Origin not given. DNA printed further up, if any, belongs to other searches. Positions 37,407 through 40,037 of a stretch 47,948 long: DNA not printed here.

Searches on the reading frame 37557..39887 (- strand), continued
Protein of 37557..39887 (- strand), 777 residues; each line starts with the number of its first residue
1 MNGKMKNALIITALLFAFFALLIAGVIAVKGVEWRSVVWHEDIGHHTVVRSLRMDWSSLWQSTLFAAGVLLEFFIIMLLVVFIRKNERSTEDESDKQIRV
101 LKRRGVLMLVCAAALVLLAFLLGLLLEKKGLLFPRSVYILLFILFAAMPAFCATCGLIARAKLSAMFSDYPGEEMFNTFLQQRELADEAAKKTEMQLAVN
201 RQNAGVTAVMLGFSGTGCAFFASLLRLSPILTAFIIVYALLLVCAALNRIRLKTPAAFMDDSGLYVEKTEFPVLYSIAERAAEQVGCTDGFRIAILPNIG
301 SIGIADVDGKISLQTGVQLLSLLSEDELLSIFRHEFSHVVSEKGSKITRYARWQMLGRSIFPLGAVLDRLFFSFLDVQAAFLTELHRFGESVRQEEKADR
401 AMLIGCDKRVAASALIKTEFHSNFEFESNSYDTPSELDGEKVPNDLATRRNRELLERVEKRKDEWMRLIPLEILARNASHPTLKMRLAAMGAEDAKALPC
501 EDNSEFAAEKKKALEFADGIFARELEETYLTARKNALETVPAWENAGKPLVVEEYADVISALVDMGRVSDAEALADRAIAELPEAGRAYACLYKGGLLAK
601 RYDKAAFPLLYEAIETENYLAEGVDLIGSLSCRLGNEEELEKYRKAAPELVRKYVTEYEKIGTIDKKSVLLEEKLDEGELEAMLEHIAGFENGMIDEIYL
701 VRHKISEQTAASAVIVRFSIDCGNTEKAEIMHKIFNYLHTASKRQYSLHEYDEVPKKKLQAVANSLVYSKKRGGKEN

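Call 55: fold_search(model_id=the predicted structure, library=pdb)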
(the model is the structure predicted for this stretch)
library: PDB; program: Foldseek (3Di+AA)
matches with E <= 10: 596; with E <= 0.001: 0
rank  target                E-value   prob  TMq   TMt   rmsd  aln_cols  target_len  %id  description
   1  4aw6_A                8.1e-03  0.99  0.19  0.31  27.4       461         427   14  Crystal structure of the human nuclear membrane zinc metalloprotease ZMPSTE24 (FACE1) (released 2012-07-25)
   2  4aw6_D                8.8e-03  1.00  0.20  0.34  26.8       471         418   13  Crystal structure of the human nuclear membrane zinc metalloprotease ZMPSTE24 (FACE1) (released 2012-07-25)
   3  2ypt_A                1.3e-02  0.99  0.19  0.32  26.9       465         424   13  Crystal structure of the human nuclear membrane zinc metalloprotease ZMPSTE24 mutant (E336A) in complex with a synthet (released 2012-12-05)
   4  2ypt_D                2.1e-02  0.98  0.19  0.32  27.5       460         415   14  Crystal structure of the human nuclear membrane zinc metalloprotease ZMPSTE24 mutant (E336A) in complex with a synthet (released 2012-12-05)
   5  2ypt_E                2.4e-02  0.98  0.19  0.32  26.9       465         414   14  Crystal structure of the human nuclear membrane zinc metalloprotease ZMPSTE24 mutant (E336A) in complex with a synthet (released 2012-12-05)
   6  2ypt_B                3.0e-02  0.97  0.19  0.32  27.5       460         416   14  Crystal structure of the human nuclear membrane zinc metalloprotease ZMPSTE24 mutant (E336A) in complex with a synthet (released 2012-12-05)
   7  9kvy_B                6.0e-02  0.57  0.08  0.18  20.4       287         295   10  Cryo-EM structure of SLC30A10, determined in asymmetric conformations-one subunit in an inward-facing Mn2+-bound and t (released 2025-10-15)
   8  8f6h_A                1.1e-01  0.77  0.09  0.22  22.3       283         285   10  Cryo-EM structure of a Zinc-loaded asymmetrical TMD D70A mutant of the YiiP-Fab complex (released 2023-02-08)
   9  3j1z_P                1.1e-01  0.77  0.09  0.22  21.1       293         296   12  Inward-Facing Conformation of the Zinc Transporter YiiP revealed by Cryo-electron Microscopy (released 2012-10-10)
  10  8xn1_A                1.5e-01  0.57  0.09  0.18  19.9       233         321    8  Cryo-EM structure of human ZnT3, in the presence of zinc, determined in an inward-facing conformation (released 2024-10-30)
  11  5a6c_A                1.5e-01  0.57  0.12  0.24  19.6       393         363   14  Concomitant binding of Afadin to LGN and F-actin directs planar spindle orientation (released 2015-12-30)
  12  6q6g_P                1.6e-01  0.35  0.13  0.21  24.8       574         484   12  Cryo-EM structure of the APC/C-Cdc20-Cdk2-cyclinA2-Cks2 complex, the D1 box class (released 2019-09-11)
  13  8j7w_B                2.4e-01  0.30  0.07  0.17  17.9       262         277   11  Cryo-EM structure of hZnT7-Fab complex in zinc state 2, determined in heterogeneous conformations- one subunit in an i (released 2023-09-20)
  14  9jj2_A                2.5e-01  0.38  0.07  0.19  18.3       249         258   10  Cryo-EM structure of human ZnT3 under acidic conditions (released 2025-06-04)
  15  4wng_A                2.6e-01  0.51  0.12  0.26  19.3       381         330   13  Crystal structure of the TPR domain of LGN in complex with Frmpd4/Preso1 at 2.1 Angstrom resolution (released 2015-09-16)
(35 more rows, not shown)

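Call 61: list_cluster_members(proteins=[P0009, P0133, P0134, P0139, P0141, P0147, P0154, P0160, P0176, P0213])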
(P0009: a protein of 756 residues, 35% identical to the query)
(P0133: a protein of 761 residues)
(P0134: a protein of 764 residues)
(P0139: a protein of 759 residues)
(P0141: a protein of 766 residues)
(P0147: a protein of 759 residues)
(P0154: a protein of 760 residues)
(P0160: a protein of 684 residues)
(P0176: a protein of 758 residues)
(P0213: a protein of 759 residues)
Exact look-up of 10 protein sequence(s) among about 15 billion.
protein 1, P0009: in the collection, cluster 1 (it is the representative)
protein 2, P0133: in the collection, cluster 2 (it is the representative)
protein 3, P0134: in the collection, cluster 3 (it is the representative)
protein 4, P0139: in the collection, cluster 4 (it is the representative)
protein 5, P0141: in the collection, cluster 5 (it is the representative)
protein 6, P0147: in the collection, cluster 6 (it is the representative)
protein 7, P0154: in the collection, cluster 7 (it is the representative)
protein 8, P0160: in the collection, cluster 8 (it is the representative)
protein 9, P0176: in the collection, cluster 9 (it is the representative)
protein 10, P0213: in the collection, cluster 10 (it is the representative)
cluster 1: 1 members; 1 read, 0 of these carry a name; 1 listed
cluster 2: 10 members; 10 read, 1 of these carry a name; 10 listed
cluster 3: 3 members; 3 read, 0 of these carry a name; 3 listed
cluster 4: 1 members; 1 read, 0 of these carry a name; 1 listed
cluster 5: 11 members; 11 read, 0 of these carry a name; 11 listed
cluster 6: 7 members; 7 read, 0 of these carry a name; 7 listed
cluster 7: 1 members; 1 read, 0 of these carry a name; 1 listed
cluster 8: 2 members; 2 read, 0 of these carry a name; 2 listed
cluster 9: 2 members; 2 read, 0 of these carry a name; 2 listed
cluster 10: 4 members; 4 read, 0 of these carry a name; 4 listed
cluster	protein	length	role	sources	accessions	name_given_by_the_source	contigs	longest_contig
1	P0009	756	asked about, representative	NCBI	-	-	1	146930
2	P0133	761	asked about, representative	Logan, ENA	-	-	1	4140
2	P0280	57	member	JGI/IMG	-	hypothetical protein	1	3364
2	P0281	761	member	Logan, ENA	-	-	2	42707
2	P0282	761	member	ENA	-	-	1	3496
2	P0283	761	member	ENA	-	-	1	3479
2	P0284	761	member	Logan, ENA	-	-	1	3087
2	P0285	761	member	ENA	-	-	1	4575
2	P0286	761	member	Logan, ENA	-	-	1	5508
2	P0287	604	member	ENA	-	-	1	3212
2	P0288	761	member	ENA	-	-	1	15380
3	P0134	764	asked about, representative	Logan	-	-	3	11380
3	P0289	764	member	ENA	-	-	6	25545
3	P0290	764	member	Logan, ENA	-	-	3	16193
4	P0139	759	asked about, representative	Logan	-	-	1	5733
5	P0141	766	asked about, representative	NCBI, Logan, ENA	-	-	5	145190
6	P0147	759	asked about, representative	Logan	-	-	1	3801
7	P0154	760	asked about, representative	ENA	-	-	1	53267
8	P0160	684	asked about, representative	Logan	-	-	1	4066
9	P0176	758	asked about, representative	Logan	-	-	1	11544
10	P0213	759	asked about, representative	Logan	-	-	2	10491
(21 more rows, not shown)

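Call 62: find_encoding_contigs(protein=P0141, flank=7000, max_places=4)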
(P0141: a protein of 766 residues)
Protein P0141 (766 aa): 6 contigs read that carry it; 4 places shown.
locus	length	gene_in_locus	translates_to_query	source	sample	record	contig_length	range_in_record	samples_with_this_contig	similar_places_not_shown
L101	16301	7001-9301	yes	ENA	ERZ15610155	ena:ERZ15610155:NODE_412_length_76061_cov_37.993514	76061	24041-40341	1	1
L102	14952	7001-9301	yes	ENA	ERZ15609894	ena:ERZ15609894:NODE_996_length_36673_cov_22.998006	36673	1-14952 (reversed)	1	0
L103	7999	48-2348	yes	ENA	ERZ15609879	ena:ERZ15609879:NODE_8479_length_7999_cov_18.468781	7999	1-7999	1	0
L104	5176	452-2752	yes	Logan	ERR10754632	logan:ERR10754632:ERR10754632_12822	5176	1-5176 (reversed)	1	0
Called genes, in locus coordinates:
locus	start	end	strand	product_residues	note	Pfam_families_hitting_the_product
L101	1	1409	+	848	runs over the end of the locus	PF00403:HMA, PF00122:E1-E2_ATPase, PF00702:Hydrolase, PF08282:Hydrolase_3 (faint), PF00403:HMA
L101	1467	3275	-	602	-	PF00959:Phage_lysozyme, PF09479:Flg_new (faint), PF18998:Flg_new_2, PF00395:SLH (faint)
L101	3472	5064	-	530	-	PF00724:Oxidored_FMN (faint), PF07992:Pyr_redox_2 (faint), PF00070:Pyr_redox (faint), PF01266:DAO (faint), PF13450:NAD_binding_8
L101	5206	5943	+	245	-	PF02540:NAD_synthase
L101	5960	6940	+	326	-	PF02540:NAD_synthase (weak), PF00958:GMP_synt_C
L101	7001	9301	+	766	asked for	-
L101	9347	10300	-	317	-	PF01699:Na_Ca_ex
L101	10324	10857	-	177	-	PF18998:Flg_new_2 (weak)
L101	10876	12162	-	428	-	PF04468:PSP1, PF28472:PSP1_3rd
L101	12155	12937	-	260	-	PF13177:DNA_pol3_delta2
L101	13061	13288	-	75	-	PF00550:PP-binding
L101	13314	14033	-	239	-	PF14804:Jag_N, PF07650:KH_2 (faint), PF13083:KH_KhpA-B, PF01424:R3H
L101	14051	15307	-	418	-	PF02096:60KD_IMP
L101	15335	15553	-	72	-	PF01809:YidD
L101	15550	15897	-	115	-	PF00825:Ribonuclease_P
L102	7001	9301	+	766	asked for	-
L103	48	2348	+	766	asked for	-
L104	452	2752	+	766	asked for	-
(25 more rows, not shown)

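Call 63: find_encoding_contigs(protein=P0154, flank=7000, max_places=3)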
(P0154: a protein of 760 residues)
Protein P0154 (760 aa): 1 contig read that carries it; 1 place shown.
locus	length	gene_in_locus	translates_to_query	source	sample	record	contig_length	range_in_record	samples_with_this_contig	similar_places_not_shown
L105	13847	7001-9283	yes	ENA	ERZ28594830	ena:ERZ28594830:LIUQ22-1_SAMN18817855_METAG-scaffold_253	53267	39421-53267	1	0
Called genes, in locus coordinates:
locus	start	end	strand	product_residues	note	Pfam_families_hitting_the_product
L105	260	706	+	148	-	PF04277:OAD_gamma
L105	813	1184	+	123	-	-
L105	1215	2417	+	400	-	PF03977:OAD_beta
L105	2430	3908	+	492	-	PF00682:HMGL-like, PF02436:PYC_OADA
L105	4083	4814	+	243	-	PF00436:SSB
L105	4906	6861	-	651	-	PF02518:HATPase_c, PF00204:DNA_gyraseB, PF01751:Toprim, PF00986:DNA_gyraseB_C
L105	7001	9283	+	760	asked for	PF01435:Peptidase_M48 (weak)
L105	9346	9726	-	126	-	-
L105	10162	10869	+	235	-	PF00230:MIP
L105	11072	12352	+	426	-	-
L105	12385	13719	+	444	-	PF18073:Zn_ribbon_LapB, PF13481:AAA_25, PF03796:DnaB_C, PF06745:ATPase, PF23442:DUF7125 (weak), PF13541:ChlI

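Call 66: search_dna_similar(query=window:37557-39887:-, collection=plasmids, mode=protein, max_rows=12, max_evalue=0.00001)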
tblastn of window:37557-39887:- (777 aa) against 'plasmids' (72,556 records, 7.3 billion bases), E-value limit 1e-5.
No match.

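Call 68: search_dna_similar(query=window:37557-39887:-, collection=phages, mode=protein, max_rows=8, max_evalue=0.00001)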
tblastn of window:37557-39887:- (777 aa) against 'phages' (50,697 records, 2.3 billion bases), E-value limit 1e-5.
No match.

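Call 81: search_protein_families(library=pfam, alignment_id=A2, max_evalue=0.01)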
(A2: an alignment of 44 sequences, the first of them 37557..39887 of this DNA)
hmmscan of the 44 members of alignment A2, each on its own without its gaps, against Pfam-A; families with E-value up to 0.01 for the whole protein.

A. member 1, window:37557-39887:- (777 aa): 1 family
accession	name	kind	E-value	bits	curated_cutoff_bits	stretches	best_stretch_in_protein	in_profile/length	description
PF01435.24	Peptidase_M48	-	0.00085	19.6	20.3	1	318-490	54-182/186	Peptidase family M48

B. families by the number of members that match (of 44 scanned): 18 families
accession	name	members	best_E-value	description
PF01435.24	Peptidase_M48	30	3.8e-08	Peptidase family M48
PF10263.15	SprT-like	13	0.00011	SprT-like family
PF13424.12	TPR_12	3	0.00045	Tetratricopeptide repeat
PF05569.17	Peptidase_M56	2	0.00021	BlaR1 peptidase M56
PF00515.34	TPR_1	2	0.0024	Tetratricopeptide repeat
PF07690.21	MFS_1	1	0.0015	Major Facilitator Superfamily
PF25234.1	Periphilin_C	1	0.002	Periphilin C-terminal domain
PF06197.19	DUF998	1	0.0031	Protein of unknown function (DUF998)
PF01040.23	UbiA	1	0.0032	UbiA prenyltransferase family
PF13428.12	TPR_14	1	0.0034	Tetratricopeptide repeat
PF25426.1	AAA_lid_BCS1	1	0.0037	Mitochondrial chaperone BCS1-like, ATPase lid domain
PF07719.23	TPR_2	1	0.0039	Tetratricopeptide repeat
PF25587.1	Rv2743c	1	0.004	Rv2743c family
PF05837.17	CENP-H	1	0.0044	Centromere protein H (CENP-H)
PF09716.15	ETRAMP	1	0.0046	Malarial early transcribed membrane protein (ETRAMP)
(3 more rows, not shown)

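Call 82: search_solved_structures(query=A2, max_evalue=1, show_alignments=0)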
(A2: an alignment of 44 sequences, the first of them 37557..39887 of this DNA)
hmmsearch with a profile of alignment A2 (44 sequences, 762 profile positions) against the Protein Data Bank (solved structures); distinct sequences matched with E-value up to 1: 70 (the best 60 are shown).
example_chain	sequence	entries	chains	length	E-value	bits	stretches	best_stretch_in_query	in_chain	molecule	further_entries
5i9d_A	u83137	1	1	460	3.4e-07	32.1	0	517-592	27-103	pentatricopeptide repeat protein dPPR-U8A2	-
5i9g_C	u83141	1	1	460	5.4e-07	31.5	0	517-592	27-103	pentatricopeptide repeat protein dPPR-U8C2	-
5i9h_A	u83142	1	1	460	6e-07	31.3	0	517-592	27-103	pentatricopeptide repeat protein dPPR-U8G2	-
5i9f_A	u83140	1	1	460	1e-06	30.5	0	517-592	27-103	pentatricopeptide repeat protein dPPR-U10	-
4jiu_A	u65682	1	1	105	3.2e-05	25.6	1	262-331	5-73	Proabylysin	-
6een_D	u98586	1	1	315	0.0033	18.9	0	524-567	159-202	Designer Pentatricopeptide Protein dPPR10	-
3cqb_A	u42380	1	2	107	0.0054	18.2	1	265-327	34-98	Probable protease htpX homolog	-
6een_C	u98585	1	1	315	0.0069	17.9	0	524-567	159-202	Designer Pentatricopeptide Protein dPPR10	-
6een_A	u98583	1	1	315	0.0086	17.6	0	524-567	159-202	Designer Pentatricopeptide Protein dPPR10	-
8eat_B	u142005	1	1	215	0.01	17.4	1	75-163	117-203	Vacuolar ATPase assembly integral membrane protein VPH2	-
9nyx_B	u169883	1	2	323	0.016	16.7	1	38-154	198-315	Rhodopsin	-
6een_B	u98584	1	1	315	0.017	16.6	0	524-566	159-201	Designer Pentatricopeptide Protein dPPR10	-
4qhj_A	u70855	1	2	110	0.018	16.5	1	275-356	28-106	Uncharacterized protein MJ1213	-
1f88_A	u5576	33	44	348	0.019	16.4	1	38-155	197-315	RHODOPSIN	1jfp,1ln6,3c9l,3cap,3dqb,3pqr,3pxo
1gzm_A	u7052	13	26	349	0.019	16.4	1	38-155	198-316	RHODOPSIN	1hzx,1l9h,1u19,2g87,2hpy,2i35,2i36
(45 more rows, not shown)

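Call 85: fold_search(model_id=the predicted structure, library=viral)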
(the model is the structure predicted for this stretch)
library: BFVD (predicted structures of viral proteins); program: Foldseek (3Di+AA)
matches with E <= 10: 220; with E <= 0.001: 0
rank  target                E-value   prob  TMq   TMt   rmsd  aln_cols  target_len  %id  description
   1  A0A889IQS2            8.6e-02  0.04  0.05  0.05  54.7       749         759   11  (no name in the UniProt tables at hand)
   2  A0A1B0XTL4            1.5e-01  0.09  0.09  0.07  40.1       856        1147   10  (no name in the UniProt tables at hand)
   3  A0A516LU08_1          2.3e-01  0.07  0.09  0.07  30.9       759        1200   11  (no name in the UniProt tables at hand)
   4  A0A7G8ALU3            2.4e-01  0.05  0.07  0.06  60.0       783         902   10  (no name in the UniProt tables at hand)
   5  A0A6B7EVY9            2.5e-01  0.04  0.07  0.06  65.1       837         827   10  (no name in the UniProt tables at hand)
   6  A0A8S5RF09            2.6e-01  0.57  0.08  0.30  13.2       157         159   11  Peptidase [virus sp. ctE0n6]
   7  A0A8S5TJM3            2.7e-01  0.60  0.08  0.17  19.5       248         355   15  Tetratricopeptide repeat [Siphoviridae sp. ctwQT14]
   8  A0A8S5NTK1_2          2.7e-01  0.05  0.07  0.07  31.7       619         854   15  Tail tape measure (Fragment) [Siphoviridae sp. ct57T16]
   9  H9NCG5                2.7e-01  0.04  0.07  0.05  62.7       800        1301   10  (no name in the UniProt tables at hand)
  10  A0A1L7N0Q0            3.4e-01  0.03  0.07  0.06  62.3       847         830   10  Putative SbcC-ATPase [Ralstonia phage RP12]
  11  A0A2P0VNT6            3.6e-01  0.87  0.09  0.25   7.1       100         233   16  Uncharacterized protein [Tetraselmis virus 1]
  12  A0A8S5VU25            3.9e-01  0.03  0.06  0.06  64.0       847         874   10  STRUCTURAL MAINTENANCE OF CHROMOSOMES PROTEIN [Ackermannviridae sp.]
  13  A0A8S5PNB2            4.4e-01  0.18  0.07  0.20  18.3       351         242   12  Uncharacterized protein [Siphoviridae sp. ctbLB3]
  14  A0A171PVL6            4.4e-01  0.03  0.06  0.06  74.2       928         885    9  ATPase [Heliothis virescens ascovirus 3f]
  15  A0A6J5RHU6            4.8e-01  0.03  0.06  0.06  78.7       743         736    8  ABC_ATPase domain containing protein [uncultured Caudovirales phage]
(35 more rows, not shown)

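Call 88: search_protein_families(library=pfam, proteins=[L001:10338-11963:+, L093:4698-5954:+, L005:3878-4357:+], max_evalue=0.001)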
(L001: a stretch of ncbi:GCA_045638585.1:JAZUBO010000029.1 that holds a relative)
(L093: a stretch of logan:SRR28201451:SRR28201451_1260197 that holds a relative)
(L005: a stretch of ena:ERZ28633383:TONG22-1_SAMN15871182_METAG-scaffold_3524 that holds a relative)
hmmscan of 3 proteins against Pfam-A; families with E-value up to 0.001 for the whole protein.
L001:10338-11963:+ (542 aa): 0 families

L093:4698-5954:+ (419 aa): 0 families

L005:3878-4357:+ (160 aa): 2 families
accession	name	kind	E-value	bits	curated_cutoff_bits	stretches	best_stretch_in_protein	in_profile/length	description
PF00583.31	Acetyltransf_1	-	6.5e-05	23.6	20.7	1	32-140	14-116/116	Acetyltransferase (GNAT) family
PF13302.13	Acetyltransf_3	-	0.00011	23.4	25.4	1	2-141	3-138/138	Acetyltransferase (GNAT) domain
